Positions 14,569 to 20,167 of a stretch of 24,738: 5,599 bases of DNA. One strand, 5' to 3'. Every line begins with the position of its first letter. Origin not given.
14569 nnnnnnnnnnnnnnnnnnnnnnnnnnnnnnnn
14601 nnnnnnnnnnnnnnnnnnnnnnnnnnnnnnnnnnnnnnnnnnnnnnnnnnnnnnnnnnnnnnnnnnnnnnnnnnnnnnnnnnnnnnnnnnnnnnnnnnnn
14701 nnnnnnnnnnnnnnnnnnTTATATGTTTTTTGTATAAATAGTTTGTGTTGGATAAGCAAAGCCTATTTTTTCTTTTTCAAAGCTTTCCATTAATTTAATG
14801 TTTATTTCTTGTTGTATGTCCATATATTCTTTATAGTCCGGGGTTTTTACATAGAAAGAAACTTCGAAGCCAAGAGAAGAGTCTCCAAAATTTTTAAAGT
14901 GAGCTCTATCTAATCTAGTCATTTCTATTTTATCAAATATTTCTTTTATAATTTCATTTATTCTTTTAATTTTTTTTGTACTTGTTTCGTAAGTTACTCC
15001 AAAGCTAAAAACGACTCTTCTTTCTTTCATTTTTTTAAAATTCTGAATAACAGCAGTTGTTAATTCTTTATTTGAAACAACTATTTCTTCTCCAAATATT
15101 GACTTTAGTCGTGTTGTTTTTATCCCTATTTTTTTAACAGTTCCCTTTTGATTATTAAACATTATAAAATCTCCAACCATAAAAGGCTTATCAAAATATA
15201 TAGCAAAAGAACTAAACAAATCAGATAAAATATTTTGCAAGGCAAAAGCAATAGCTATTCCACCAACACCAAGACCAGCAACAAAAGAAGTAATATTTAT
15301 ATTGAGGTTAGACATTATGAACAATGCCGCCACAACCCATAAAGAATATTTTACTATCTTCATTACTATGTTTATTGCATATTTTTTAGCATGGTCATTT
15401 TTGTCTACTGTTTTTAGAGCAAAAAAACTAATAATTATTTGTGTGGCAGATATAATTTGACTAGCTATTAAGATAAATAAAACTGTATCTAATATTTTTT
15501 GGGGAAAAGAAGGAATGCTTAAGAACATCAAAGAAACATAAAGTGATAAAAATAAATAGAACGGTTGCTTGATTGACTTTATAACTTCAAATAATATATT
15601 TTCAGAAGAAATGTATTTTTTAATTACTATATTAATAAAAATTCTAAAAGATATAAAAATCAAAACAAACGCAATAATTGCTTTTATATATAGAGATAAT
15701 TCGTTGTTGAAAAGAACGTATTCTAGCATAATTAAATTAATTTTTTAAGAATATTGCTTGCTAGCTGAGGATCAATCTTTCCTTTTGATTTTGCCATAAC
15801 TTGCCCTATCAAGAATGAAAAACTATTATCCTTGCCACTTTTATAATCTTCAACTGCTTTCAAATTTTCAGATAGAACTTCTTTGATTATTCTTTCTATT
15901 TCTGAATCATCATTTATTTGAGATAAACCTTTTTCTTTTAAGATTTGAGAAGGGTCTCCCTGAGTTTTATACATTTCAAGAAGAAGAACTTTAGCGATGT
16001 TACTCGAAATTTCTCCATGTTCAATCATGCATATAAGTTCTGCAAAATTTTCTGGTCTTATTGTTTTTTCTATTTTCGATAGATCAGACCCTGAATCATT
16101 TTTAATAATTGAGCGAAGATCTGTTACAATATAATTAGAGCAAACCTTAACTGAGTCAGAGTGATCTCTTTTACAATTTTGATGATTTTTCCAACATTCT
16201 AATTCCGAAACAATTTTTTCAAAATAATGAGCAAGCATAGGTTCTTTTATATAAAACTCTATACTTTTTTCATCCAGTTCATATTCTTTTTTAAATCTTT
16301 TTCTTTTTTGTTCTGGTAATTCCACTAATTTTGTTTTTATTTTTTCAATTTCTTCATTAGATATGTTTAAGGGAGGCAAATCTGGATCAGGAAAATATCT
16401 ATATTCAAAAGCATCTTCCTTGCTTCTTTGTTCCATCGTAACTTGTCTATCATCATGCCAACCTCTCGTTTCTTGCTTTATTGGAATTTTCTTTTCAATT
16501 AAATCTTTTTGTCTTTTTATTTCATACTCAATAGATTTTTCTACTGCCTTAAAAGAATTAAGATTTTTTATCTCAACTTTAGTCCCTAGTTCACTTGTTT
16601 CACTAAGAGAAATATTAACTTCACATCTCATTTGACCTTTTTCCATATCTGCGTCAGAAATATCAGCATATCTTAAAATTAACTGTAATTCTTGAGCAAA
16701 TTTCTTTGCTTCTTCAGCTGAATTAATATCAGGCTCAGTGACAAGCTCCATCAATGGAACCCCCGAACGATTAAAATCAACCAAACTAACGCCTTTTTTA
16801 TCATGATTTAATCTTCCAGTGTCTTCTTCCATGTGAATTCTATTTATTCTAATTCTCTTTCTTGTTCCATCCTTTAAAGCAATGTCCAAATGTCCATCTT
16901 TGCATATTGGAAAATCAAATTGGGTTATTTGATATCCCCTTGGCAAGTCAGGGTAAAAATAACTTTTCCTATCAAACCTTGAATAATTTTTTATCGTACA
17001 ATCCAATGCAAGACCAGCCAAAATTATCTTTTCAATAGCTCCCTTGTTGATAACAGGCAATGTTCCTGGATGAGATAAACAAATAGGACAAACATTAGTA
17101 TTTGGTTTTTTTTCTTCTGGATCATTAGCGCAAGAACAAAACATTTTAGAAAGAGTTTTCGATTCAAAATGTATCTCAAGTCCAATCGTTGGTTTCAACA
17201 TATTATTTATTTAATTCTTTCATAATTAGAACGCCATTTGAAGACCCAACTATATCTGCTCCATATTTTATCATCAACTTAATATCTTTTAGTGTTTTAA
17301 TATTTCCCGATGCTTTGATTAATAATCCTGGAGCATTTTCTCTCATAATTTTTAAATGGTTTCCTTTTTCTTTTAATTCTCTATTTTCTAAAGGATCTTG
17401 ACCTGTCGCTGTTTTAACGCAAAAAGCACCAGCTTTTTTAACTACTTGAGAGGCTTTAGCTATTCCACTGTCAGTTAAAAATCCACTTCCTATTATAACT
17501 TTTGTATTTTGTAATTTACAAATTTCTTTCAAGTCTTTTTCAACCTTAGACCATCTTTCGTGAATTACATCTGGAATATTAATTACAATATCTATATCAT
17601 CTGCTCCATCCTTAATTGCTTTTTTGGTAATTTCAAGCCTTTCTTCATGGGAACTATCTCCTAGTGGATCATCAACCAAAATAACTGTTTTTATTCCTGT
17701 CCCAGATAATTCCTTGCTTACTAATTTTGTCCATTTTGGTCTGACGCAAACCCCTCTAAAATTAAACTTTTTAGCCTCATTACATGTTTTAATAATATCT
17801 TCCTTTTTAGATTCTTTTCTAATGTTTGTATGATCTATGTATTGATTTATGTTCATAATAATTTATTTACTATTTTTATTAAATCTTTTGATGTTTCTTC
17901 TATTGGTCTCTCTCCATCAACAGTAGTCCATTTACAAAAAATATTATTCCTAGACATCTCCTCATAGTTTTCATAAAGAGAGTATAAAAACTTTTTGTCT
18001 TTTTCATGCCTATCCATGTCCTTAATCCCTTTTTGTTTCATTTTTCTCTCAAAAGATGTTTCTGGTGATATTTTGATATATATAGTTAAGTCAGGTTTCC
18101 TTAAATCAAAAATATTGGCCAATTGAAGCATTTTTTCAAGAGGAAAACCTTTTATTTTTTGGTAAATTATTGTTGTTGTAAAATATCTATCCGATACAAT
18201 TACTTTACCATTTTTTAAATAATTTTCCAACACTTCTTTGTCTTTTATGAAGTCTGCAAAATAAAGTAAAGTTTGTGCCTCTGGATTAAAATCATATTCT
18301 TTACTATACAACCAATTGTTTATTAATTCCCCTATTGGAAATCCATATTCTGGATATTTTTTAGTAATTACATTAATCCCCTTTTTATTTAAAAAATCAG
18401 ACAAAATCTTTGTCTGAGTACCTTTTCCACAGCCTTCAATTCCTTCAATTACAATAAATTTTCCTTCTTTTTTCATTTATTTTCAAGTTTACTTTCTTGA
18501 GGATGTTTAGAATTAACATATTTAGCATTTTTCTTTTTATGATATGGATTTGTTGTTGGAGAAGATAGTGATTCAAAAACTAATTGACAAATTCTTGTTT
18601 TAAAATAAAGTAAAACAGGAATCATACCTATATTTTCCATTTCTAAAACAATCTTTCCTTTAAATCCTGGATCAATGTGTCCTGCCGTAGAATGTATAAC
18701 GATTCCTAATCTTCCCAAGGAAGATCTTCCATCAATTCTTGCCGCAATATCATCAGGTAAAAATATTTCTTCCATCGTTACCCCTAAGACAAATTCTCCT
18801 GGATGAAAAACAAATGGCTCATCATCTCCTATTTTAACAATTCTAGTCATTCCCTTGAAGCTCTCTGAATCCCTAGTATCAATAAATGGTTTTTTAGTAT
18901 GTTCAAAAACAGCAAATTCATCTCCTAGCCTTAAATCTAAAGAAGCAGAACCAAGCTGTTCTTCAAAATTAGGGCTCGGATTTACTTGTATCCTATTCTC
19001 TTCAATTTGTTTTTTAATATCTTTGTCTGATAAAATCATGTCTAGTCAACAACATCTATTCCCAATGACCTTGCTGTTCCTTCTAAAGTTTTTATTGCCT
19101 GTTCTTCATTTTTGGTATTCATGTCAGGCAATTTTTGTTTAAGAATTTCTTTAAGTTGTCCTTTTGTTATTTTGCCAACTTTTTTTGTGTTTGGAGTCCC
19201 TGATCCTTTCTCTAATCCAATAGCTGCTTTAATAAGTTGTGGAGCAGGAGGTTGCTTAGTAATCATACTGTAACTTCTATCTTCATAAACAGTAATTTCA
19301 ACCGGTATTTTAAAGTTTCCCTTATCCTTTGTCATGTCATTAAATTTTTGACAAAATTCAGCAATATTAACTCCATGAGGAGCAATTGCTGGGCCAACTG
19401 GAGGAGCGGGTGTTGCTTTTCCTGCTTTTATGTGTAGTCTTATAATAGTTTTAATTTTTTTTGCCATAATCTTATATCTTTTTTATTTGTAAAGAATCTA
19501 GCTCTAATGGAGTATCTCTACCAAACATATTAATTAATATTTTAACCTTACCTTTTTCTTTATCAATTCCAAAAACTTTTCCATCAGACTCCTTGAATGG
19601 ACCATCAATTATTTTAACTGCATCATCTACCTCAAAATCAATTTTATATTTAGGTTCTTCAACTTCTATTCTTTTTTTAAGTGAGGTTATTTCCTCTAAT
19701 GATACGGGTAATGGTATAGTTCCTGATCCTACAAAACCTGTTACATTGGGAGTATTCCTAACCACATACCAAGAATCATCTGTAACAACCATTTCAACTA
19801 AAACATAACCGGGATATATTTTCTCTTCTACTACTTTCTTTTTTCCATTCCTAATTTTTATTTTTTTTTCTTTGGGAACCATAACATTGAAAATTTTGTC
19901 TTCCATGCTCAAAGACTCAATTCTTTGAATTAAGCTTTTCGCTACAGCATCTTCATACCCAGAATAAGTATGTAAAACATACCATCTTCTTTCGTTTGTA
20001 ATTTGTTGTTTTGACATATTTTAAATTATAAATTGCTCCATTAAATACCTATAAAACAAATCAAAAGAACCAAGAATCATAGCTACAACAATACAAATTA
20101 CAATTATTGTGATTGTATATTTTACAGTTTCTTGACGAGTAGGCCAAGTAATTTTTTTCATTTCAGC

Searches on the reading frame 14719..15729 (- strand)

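Call 7: search_protein_families(library=pfam, proteins=[window:14719-15729:-])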
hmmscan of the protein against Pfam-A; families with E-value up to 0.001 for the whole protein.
window:14719-15729:- (336 aa): 3 families
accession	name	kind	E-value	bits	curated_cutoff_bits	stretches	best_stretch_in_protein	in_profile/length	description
PF00924.24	MS_channel_2nd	-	1.4e-18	67.2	20.2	1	166-232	1-67/68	Mechanosensitive ion channel, beta-domain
PF21082.3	MS_channel_3rd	-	4.8e-18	65.8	21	1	239-324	1-88/88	Mechanosensitive ion channel MscS, C-terminal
PF21088.3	MS_channel_1st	-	4.5e-11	42.9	23.1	1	124-165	1-42/42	Mechanosensitive ion channel, transmembrane helices 2/3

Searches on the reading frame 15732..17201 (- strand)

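Call 7: search_protein_families(library=pfam, proteins=[window:15732-17201:-])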
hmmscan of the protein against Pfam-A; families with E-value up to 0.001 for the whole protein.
window:15732-17201:- (489 aa): 2 families
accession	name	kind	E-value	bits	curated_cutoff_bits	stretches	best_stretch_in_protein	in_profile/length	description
PF02934.20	GatB_N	-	1.3e-115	385.8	23.4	1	5-286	2-277/277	GatB/GatE catalytic domain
PF02637.23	GatB_Yqey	-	1.6e-40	138.8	27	1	349-489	11-148/148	GatB domain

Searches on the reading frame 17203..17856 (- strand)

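Call 8: search_protein_families(library=ncbifam, proteins=[window:17203-17856:-])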
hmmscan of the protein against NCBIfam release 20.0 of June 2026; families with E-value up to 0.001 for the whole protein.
window:17203-17856:- (217 aa): 1 family
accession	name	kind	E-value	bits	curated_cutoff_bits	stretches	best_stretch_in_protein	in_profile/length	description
TIGR00126.1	deoC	equivalog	5.5e-46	156.7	117.3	1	3-212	2-210/211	deoxyribose-phosphate aldolase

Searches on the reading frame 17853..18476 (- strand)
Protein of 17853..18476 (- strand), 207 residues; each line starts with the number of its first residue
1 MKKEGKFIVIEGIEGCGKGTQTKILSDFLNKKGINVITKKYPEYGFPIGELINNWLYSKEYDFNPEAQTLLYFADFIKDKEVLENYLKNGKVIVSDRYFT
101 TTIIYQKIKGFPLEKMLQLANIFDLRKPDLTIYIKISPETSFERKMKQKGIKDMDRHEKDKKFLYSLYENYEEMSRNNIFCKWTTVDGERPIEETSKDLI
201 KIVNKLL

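Call 8: search_protein_families(library=ncbifam, proteins=[window:17853-18476:-])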
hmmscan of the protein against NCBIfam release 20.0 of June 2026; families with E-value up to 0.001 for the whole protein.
window:17853-18476:- (207 aa): 3 families
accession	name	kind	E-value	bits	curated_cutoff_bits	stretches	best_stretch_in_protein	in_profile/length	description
TIGR00041.1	DTMP_kinase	equivalog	2.5e-34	118.7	83.25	1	4-197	3-194/196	dTMP kinase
NF005923.0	PRK07933.1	equivalog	2.1e-19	69.8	193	1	7-202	2-210/213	dTMP kinase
NF005250.0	PRK06761.1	equivalog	1.2e-05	24.4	270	1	6-38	4-36/282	hypothetical protein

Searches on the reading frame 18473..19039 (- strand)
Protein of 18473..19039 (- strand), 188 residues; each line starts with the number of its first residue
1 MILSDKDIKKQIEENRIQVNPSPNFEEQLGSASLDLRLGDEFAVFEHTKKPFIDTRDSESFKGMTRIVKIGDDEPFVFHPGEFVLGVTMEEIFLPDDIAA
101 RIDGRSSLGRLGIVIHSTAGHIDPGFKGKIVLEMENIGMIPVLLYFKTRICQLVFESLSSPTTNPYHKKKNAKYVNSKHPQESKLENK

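Call 8: search_protein_families(library=ncbifam, proteins=[window:18473-19039:-])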
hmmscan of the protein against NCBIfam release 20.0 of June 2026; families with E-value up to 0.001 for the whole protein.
window:18473-19039:- (188 aa): 5 families
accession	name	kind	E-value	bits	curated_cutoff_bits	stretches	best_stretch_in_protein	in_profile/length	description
TIGR02274.1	dCTP_deam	equivalog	1.7e-62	210.3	92.8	1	2-184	1-179/180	dCTP deaminase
NF005734.0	PRK07559.1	equivalog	2.5e-11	43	283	2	2-114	11-121/368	2'-deoxycytidine 5'-triphosphate deaminase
NF001862.0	PRK00601.1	equivalog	1.1e-10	41.4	103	1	73-164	37-129/150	dUTP diphosphatase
TIGR00576.1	dut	superfamily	1.3e-09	37.9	102.55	1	87-160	44-118/143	dUTP diphosphatase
NF002598.0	PRK02253.1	equivalog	9.8e-08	31.7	130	1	4-166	4-157/167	deoxyuridine 5'-triphosphate nucleotidohydrolase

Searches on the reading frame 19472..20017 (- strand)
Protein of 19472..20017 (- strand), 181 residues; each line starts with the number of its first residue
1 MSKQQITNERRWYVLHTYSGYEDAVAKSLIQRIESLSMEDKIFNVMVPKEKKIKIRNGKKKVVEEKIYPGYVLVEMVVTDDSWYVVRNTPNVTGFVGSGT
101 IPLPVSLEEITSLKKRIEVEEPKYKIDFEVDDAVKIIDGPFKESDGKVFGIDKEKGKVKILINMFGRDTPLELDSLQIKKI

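Call 8: search_protein_families(library=ncbifam, proteins=[window:19472-20017:-])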
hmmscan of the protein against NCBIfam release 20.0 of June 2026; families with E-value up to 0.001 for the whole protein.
window:19472-20017:- (181 aa): 7 families
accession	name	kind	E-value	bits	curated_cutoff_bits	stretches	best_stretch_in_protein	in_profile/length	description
TIGR00922.1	nusG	equivalog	1.6e-57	194.1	135.7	1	12-181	1-172/172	transcription termination/antitermination protein NusG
TIGR01956.2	NusG_myco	equivalog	5.3e-39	134.2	150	2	49-181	68-239/239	transcription termination/antitermination protein NusG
NF033641.1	antiterm_LoaP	exception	1.2e-25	90.5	125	1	12-173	1-159/166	antiterminator LoaP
TIGR01955.1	RfaH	equivalog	1.2e-17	64.3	144.5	1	37-175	17-155/159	transcription/translation regulatory transformer protein RfaH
NF033644.1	antiterm_UpxY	subfamily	7.1e-15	55.4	100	1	12-163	1-149/164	UpxY family transcription antiterminator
NF006534.0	PRK09014.1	equivalog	2.5e-10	40.5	124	1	37-180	20-161/162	transcription/translation regulatory transformer protein RfaH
TIGR00405.1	KOW_elon_Spt5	equivalog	3.8e-08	33.4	69.95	1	40-162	11-121/145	transcription elongation factor Spt5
